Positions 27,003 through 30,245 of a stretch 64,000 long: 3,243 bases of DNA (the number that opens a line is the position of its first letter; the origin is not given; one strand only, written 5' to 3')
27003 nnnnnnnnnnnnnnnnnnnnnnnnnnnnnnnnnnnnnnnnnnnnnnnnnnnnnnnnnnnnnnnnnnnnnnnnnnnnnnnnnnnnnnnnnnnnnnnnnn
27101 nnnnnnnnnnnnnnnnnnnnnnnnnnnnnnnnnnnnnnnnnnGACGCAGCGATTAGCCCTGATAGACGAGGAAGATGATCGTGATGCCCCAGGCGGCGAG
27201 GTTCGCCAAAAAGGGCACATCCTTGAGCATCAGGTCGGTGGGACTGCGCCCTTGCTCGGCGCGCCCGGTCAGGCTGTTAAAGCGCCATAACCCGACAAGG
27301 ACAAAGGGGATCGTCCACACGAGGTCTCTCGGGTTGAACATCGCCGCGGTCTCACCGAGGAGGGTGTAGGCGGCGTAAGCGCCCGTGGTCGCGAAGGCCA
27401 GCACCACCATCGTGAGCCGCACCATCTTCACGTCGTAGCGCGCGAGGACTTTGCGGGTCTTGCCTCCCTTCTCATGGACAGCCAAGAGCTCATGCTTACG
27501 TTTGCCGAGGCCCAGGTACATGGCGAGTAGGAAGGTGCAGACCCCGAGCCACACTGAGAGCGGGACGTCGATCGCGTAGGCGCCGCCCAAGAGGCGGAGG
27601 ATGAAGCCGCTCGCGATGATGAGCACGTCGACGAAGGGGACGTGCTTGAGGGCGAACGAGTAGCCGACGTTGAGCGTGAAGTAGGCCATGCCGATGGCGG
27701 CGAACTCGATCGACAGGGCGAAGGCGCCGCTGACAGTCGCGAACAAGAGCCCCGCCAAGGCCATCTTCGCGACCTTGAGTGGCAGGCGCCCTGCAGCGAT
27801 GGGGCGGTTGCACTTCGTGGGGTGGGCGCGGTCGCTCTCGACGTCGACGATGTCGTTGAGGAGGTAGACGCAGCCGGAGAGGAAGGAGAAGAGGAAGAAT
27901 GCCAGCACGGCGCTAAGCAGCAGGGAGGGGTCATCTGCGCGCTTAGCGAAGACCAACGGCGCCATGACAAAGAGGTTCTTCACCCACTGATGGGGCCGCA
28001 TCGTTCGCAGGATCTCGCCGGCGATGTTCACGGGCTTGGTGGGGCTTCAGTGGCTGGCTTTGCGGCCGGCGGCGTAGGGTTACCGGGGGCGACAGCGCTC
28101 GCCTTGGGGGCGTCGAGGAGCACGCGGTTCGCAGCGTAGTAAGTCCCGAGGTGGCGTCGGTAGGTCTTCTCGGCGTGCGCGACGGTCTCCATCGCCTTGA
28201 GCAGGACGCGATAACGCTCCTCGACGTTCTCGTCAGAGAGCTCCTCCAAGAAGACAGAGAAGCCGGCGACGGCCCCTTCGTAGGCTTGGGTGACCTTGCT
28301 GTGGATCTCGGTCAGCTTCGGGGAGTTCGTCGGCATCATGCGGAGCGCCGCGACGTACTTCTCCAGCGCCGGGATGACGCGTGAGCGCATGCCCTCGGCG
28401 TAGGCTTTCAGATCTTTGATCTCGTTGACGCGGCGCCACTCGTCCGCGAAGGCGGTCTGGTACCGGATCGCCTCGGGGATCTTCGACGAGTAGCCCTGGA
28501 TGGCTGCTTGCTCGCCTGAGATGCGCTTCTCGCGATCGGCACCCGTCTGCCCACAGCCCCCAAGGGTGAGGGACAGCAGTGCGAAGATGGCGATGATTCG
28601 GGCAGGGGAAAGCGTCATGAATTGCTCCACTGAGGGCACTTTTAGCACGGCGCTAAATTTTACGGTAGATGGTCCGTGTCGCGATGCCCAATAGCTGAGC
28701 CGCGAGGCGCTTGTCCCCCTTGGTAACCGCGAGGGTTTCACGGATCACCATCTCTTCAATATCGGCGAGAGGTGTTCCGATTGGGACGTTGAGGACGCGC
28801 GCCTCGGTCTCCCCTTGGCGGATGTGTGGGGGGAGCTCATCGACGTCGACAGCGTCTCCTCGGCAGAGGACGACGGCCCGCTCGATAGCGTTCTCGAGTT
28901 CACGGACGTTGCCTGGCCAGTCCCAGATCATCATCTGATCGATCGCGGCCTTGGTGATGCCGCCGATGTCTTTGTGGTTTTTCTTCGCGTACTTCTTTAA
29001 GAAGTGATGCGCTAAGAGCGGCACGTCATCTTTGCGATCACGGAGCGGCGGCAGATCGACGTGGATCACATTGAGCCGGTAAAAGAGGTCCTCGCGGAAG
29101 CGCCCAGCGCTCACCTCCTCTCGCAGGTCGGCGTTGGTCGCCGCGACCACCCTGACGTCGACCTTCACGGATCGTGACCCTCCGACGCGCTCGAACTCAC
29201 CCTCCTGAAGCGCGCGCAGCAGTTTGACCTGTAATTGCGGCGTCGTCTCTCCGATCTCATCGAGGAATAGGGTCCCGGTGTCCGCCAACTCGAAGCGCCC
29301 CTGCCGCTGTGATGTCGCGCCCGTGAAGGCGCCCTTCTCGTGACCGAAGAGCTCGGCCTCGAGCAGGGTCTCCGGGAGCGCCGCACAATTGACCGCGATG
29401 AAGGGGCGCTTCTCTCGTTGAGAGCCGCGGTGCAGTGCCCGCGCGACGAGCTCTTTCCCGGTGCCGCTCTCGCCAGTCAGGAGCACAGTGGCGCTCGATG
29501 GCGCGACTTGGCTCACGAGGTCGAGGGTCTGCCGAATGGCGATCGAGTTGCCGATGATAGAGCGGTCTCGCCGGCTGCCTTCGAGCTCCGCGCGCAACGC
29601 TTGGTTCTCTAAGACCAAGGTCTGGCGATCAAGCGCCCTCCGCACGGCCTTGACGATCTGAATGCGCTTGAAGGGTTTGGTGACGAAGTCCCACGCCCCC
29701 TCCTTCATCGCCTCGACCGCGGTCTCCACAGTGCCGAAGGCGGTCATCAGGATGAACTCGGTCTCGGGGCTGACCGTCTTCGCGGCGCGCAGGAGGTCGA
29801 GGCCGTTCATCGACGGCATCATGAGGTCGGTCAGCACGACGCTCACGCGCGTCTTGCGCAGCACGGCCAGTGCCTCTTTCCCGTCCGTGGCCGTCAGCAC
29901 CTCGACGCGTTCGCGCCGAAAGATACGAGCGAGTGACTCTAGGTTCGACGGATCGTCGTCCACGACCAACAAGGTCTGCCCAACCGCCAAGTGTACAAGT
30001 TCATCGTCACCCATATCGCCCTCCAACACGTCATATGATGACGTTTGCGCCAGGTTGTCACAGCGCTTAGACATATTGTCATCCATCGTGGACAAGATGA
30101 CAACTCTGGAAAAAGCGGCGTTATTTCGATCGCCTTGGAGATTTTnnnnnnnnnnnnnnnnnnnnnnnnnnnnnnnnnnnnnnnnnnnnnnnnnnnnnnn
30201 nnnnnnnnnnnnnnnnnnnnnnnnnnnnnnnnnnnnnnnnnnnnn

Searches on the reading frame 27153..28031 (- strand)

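Call 24: search_protein_families(library=pfam, proteins=[window:27153-28031:-], max_evalue=0.001)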
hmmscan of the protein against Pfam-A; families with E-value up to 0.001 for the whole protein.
window:27153-28031:- (292 aa): 1 family
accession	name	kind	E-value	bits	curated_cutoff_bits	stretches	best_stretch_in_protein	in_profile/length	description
PF01040.23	UbiA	-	3.1e-20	73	34.2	1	26-251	9-228/250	UbiA prenyltransferase family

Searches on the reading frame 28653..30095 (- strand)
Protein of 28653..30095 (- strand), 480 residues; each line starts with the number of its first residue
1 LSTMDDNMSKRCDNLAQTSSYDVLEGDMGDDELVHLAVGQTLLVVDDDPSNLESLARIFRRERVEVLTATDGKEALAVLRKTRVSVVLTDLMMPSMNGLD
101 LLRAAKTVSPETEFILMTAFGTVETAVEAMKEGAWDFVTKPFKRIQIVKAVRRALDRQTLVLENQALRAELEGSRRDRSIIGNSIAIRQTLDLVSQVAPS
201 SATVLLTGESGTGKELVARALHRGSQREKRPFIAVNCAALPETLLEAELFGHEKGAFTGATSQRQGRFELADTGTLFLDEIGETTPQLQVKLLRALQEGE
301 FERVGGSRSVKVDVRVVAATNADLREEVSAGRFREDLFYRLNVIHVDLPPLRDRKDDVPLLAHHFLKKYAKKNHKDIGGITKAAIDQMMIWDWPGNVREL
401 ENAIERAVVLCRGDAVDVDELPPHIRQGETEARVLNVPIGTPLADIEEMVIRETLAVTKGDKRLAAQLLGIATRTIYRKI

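Call 8: search_protein_families(library=pfam, proteins=[window:28653-30095:-], max_evalue=0.01)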
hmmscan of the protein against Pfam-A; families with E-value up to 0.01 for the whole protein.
window:28653-30095:- (480 aa): 12 families
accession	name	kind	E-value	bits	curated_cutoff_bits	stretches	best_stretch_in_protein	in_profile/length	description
PF00158.32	Sigma54_activat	-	1.6e-73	246.4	20.2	1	180-346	1-167/168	Sigma-54 interaction domain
PF00072.30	Response_reg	-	6.1e-30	104.1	30.2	1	43-152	2-111/111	Response regulator receiver domain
PF25601.1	AAA_lid_14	-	1.6e-28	98.8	27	1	352-432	1-81/87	AAA+ ATPase lid domain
PF14532.12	Sigma54_activ_2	-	3.9e-21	76.2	25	1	181-351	1-138/138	Sigma-54 interaction domain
PF02954.25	HTH_8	-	4.5e-09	36.3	22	1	443-480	2-39/42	Bacterial regulatory protein, Fis family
PF07728.20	AAA_5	-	2.3e-07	31.3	22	1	204-322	2-123/139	AAA domain (dynein-related subfamily)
PF00004.35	AAA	-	4.6e-05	24.3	21.2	1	204-336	1-126/131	ATPase family associated with various cellular activities (AAA)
PF07724.20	AAA_2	-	4.8e-05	23.9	27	1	202-327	4-130/166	AAA domain (Cdc48 subfamily)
PF01078.27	Mg_chelatase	-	7.4e-05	22.7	20.3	0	259-321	93-157/207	Magnesium chelatase, subunit ChlI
PF13191.12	AAA_16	-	0.00093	20.2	32.6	1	187-256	9-85/167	AAA ATPase domain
PF13401.12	AAA_22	-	0.0011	19.7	27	0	204-241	8-45/130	AAA domain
PF07726.17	AAA_3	-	0.0016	18.8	27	1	204-321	2-111/131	ATPase family associated with various cellular activities (AAA)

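Call 9: search_protein_families(library=ncbifam, proteins=[window:28653-30095:-], max_evalue=0.01)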
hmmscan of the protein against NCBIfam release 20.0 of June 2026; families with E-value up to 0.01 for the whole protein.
window:28653-30095:- (480 aa): 120 families (the best 25 are shown)
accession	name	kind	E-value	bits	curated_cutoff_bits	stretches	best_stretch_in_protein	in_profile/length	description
NF008469.0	PRK11361.1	equivalog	3.5e-151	504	714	1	39-479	4-450/461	acetoacetate metabolism transcriptional regulator AtoC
TIGR01818.1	ntrC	equivalog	3.5e-133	444.8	558.6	1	43-433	2-389/463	nitrogen regulation protein NR(I)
NF007689.0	PRK10365.1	equivalog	1.5e-131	439.2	760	1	42-479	8-438/441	sigma-54-dependent response regulator transcription factor ZraR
TIGR02915.1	PEP_resp_reg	equivalog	7.7e-127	423.8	502.6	1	42-478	1-437/445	PEP-CTERM-box response regulator transcription factor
TIGR01817.1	nifA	equivalog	7.1e-122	407.9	528.85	1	162-438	180-453/534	nif-specific transcriptional activator NifA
NF041946.1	LuxO_transreg_Vib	equivalog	5.1e-119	398.1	800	1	64-430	21-385/463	quorum-sensing sigma-54 dependent transcriptional regulator LuxO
NF008176.1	PRK10923.1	equivalog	3.1e-112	375.5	620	1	42-432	6-392/469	nitrogen regulation protein NR(I)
NF041552.1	TF_PrdR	equivalog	5.2e-109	365.2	795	1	172-480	263-573/577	sigma-54 dependent transcriptional regulator PrdR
NF050807.1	TransRegFlbDCaul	equivalog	2.2e-108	363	750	1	42-479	3-434/454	sigma-54-dependent transcriptional regulator FlbD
NF051870.1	NAssimRespRegNtrX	equivalog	1.2e-107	360.7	600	1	41-458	3-421/452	nitrogen assimilation response regulator NtrX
NF011695.0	PRK15115.1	equivalog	3.8e-107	358.8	763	1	41-477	8-430/445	two-component system response regulator GlrR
NF038308.1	RNA_repair_RtcR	equivalog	2.4e-102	343.5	650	1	62-433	53-444/530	RNA repair transcriptional activator RtcR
NF003451.0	PRK05022.1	equivalog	1.6e-100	337.3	476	1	163-415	175-427/512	nitric oxide reductase transcriptional regulator NorR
NF049963.1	RespRegFlgRCampy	domain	2e-100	336.6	750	1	62-480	24-424/429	fla regulon two-component system response regulator FlgR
NF041906.1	V4R_TF_MobR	exception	1e-92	311.4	999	1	179-476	233-537/544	phenol degradation transcriptional regulator MobR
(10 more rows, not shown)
